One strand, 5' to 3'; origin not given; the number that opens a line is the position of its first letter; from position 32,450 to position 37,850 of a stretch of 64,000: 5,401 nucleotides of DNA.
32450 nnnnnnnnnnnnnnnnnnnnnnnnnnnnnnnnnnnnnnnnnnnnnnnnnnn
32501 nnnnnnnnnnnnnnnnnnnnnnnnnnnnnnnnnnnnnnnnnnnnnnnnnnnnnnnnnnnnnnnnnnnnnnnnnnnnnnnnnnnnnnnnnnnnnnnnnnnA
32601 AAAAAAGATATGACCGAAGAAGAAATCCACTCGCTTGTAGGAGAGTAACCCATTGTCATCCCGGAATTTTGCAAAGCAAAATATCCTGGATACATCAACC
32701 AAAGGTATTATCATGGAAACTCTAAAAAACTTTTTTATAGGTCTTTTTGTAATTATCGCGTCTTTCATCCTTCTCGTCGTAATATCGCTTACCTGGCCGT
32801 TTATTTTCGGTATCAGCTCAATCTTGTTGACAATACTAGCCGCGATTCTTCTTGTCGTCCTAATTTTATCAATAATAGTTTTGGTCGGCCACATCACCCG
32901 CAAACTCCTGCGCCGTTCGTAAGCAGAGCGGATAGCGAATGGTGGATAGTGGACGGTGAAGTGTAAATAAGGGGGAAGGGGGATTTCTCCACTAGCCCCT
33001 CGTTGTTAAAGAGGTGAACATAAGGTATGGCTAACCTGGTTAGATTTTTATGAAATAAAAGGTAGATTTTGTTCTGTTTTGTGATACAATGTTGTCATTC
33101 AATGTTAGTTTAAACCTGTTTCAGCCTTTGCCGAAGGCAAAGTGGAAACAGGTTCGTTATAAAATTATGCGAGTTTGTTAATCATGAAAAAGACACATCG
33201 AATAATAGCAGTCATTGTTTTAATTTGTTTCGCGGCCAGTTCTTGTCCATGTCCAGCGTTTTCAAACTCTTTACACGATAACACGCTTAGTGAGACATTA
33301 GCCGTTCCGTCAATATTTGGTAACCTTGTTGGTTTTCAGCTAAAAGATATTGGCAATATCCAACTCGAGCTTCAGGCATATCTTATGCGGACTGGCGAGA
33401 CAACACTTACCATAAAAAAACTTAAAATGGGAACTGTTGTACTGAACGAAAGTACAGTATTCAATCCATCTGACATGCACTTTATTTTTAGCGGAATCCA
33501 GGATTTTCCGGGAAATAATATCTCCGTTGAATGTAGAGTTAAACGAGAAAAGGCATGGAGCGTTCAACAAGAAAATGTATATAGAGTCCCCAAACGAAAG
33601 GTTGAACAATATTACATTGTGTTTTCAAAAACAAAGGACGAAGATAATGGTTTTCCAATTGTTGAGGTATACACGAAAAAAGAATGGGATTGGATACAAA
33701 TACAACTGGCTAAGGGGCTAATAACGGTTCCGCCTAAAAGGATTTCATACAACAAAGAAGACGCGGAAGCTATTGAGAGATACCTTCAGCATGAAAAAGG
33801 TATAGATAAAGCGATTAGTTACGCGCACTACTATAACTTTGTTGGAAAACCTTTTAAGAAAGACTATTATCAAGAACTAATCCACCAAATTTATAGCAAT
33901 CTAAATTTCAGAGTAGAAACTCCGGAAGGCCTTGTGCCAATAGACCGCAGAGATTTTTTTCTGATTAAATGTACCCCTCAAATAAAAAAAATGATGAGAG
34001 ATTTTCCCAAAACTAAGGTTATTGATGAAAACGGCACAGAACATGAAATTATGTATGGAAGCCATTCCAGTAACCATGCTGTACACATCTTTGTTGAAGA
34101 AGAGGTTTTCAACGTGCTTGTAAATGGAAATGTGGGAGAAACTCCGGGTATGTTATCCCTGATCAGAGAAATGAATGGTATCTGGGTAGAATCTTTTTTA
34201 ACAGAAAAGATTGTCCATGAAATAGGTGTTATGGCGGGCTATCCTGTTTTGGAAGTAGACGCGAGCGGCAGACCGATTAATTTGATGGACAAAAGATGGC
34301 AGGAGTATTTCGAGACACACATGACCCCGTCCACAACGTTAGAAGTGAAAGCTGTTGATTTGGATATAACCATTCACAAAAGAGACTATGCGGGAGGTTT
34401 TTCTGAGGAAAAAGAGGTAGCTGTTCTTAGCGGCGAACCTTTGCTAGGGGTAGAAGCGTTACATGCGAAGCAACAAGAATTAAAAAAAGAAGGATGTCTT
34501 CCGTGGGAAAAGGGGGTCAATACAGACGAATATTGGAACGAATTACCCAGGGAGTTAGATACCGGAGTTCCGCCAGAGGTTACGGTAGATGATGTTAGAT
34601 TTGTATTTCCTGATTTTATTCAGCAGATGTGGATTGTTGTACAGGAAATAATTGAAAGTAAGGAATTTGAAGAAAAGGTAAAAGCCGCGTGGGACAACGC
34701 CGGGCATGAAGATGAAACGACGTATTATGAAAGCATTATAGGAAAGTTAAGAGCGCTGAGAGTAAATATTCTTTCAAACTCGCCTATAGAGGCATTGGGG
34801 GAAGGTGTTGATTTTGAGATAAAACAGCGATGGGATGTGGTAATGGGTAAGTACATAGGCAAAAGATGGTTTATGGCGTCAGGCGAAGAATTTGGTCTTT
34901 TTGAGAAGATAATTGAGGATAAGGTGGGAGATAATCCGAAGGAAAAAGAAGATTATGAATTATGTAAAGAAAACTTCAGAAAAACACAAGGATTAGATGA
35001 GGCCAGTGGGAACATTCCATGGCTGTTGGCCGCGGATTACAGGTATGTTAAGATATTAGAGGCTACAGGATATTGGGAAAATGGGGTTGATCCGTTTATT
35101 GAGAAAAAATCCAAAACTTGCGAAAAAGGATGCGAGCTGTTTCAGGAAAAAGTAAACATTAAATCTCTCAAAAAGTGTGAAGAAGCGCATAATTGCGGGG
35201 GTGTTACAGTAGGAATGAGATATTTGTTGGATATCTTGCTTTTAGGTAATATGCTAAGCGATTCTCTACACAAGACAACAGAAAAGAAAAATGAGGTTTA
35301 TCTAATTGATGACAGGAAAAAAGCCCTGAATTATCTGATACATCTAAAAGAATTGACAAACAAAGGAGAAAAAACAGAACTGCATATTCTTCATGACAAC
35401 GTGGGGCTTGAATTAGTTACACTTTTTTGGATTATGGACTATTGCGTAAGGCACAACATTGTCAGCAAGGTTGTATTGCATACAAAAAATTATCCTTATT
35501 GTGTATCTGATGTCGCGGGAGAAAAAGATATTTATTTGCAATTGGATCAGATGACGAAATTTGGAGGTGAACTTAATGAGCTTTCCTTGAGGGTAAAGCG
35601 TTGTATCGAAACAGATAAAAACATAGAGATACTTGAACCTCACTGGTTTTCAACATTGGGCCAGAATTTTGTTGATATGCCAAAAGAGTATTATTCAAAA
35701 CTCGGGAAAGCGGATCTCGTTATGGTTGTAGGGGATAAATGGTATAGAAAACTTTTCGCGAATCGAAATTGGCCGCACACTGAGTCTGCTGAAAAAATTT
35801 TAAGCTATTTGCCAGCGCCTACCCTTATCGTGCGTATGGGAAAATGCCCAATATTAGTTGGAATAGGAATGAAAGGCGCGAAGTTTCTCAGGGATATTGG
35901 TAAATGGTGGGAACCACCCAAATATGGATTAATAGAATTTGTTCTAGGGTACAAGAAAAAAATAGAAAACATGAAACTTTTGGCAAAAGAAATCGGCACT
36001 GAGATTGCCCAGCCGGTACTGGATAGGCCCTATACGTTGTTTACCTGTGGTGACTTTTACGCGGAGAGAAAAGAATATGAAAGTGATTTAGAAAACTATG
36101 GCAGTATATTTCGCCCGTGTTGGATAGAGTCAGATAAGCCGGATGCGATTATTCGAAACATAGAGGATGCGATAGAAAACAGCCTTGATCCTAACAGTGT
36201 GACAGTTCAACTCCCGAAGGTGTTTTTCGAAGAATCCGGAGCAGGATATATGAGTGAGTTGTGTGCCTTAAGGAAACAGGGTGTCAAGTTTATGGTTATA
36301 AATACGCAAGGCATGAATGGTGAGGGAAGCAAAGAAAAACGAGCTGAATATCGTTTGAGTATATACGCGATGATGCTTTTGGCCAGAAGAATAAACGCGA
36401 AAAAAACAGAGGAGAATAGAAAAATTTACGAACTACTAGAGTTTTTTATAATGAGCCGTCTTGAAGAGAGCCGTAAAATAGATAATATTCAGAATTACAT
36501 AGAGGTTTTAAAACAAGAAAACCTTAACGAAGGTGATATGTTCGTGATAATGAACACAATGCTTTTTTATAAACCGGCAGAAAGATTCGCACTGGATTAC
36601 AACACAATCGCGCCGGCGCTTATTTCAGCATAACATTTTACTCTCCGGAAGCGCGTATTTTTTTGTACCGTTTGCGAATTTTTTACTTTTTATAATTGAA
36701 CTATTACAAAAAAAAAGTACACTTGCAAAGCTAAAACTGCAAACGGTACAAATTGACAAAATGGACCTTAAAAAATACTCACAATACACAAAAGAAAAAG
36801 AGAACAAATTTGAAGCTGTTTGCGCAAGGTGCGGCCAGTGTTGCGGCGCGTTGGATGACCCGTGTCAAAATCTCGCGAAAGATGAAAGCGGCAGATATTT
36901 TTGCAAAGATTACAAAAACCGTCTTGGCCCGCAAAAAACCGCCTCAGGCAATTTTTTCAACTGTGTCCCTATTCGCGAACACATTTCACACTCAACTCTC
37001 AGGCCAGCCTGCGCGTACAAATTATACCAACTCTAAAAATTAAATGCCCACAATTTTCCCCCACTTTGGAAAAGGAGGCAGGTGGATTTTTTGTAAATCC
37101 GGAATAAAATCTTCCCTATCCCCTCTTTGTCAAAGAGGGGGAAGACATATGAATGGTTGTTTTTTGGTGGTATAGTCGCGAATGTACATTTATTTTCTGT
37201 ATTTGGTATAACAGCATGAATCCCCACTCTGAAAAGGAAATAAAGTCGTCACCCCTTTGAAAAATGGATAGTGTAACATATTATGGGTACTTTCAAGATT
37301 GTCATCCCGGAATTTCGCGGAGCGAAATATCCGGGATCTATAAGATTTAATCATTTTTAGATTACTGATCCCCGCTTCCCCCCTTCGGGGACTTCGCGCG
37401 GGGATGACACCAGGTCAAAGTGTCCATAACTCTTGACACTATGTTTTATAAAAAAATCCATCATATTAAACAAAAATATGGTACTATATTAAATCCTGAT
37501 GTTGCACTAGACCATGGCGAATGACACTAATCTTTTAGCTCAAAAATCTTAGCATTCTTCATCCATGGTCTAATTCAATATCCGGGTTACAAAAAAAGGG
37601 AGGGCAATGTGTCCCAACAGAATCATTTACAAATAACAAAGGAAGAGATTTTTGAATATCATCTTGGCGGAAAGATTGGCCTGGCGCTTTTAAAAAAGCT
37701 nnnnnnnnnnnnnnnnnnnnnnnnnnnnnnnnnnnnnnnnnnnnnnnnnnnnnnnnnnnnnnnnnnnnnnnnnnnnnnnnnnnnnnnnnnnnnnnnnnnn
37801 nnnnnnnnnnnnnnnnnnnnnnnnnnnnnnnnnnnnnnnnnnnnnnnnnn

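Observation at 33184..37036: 1149-aa secreted protein with a C-terminal DUF89/ARMT1-like phosphatase domain, followed by a YkgJ cysteine-cluster protein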

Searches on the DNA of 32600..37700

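Call 15: search_rna_families(source=window, start=32600, end=37700, threshold=evalue, max_evalue=1)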
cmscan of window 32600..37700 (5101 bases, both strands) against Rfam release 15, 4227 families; matches with E-value up to 1: 2.
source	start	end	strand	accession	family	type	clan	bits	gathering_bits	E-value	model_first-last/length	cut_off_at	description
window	36662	36752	+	RF03722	MIR4378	Gene; miRNA;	-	30.7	90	0.01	1-91/91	no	MIR4378 microRNA precursor family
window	34095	34175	+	RF02111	IS009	Gene;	-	17.4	117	0.69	1-199/199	no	IS009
